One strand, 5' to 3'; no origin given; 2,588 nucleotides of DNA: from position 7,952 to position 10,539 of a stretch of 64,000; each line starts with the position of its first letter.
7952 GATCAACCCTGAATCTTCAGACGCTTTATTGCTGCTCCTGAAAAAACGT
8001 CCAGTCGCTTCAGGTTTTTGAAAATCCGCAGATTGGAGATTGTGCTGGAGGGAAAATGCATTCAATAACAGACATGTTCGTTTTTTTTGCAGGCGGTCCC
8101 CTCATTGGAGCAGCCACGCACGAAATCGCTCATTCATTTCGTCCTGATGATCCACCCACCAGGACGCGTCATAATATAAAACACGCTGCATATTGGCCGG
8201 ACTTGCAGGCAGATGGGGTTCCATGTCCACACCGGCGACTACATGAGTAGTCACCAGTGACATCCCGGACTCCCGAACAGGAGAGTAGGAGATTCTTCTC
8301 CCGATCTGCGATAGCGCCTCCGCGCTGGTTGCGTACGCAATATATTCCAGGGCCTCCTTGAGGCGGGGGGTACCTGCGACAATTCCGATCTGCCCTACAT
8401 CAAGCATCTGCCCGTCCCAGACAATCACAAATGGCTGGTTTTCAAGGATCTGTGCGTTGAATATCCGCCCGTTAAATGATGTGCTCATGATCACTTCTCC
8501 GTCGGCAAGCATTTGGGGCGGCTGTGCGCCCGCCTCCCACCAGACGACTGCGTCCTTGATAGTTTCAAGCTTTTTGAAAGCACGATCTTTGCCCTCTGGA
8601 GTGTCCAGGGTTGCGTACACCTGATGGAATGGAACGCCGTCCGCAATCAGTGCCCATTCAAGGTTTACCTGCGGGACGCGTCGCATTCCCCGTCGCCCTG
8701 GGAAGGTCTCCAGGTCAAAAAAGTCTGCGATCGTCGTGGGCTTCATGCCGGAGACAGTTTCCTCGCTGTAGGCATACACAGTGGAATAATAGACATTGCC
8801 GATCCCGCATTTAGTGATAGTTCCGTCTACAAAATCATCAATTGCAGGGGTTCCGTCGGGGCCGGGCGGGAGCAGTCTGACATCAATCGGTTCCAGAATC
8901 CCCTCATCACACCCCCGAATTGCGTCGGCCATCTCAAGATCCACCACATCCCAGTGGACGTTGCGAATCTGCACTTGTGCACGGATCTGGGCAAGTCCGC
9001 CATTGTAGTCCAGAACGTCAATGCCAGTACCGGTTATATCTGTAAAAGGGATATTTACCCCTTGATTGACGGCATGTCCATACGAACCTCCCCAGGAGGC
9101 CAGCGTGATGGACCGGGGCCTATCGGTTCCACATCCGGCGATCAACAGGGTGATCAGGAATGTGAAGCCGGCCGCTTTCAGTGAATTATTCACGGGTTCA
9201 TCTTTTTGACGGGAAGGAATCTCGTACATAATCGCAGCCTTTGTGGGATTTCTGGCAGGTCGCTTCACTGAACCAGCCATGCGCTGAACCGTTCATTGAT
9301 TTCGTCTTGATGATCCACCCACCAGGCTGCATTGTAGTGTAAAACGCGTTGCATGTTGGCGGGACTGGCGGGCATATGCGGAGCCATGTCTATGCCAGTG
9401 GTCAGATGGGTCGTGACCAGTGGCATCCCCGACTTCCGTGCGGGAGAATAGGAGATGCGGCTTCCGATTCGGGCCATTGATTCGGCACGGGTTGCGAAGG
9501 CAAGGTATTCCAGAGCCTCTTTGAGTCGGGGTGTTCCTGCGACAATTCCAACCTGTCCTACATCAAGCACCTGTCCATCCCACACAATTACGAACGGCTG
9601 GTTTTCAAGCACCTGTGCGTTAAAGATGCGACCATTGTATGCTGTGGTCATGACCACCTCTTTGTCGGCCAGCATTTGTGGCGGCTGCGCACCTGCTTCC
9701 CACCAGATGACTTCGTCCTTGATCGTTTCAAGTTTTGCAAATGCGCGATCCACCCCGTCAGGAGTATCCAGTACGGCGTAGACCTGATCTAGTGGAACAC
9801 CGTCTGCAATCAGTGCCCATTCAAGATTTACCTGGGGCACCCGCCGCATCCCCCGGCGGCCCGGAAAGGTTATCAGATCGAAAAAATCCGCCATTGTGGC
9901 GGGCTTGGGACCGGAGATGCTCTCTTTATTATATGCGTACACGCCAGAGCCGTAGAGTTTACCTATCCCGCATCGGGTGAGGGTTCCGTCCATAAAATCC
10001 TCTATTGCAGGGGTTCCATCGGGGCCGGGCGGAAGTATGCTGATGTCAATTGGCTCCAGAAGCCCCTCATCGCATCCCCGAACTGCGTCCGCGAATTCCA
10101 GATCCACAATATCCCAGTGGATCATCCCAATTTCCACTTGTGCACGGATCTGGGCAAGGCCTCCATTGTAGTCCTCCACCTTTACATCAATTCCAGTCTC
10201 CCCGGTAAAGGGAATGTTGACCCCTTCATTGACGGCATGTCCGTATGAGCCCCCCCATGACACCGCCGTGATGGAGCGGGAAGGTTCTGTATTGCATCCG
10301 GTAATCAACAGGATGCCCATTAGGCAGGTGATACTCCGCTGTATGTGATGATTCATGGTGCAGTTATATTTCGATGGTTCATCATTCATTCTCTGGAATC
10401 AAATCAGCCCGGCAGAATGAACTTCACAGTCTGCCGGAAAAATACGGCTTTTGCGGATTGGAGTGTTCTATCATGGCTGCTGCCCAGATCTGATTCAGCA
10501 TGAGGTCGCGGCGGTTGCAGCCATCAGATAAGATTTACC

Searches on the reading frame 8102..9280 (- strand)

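Call 72: search_protein_families(library=pfam, proteins=[window:8102-9280:-], max_evalue=0.00001)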
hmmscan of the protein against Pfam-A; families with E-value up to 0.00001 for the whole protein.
window:8102-9280:- (392 aa): 2 families
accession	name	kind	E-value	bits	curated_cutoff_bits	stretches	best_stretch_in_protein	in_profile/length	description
PF13416.11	SBP_bac_8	-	3.4e-38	132.5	27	1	91-338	20-264/279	Bacterial extracellular solute-binding protein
PF01547.30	SBP_bac_1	-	2.4e-07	31.5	26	1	93-322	33-305/307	Bacterial extracellular solute-binding protein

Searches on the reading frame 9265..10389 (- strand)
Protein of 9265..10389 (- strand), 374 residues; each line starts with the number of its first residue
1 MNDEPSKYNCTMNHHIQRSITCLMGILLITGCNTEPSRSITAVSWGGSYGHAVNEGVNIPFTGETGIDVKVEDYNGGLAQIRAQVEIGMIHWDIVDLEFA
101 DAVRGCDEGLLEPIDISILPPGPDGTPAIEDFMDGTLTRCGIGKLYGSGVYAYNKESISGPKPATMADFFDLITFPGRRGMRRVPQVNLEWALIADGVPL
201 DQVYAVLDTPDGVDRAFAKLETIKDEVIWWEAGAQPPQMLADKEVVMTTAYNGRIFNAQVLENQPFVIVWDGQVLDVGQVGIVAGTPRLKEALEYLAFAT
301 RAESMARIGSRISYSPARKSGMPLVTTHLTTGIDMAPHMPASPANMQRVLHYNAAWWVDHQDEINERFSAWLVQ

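Call 72: search_protein_families(library=pfam, proteins=[window:9265-10389:-], max_evalue=0.00001)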
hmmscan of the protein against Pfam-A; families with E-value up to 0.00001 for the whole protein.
window:9265-10389:- (374 aa): 2 families
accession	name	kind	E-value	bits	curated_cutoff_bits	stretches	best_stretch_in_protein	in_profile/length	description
PF13416.11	SBP_bac_8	-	8e-42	144.4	27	1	60-320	5-264/279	Bacterial extracellular solute-binding protein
PF01547.30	SBP_bac_1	-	3.2e-06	27.8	26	1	61-305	17-306/307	Bacterial extracellular solute-binding protein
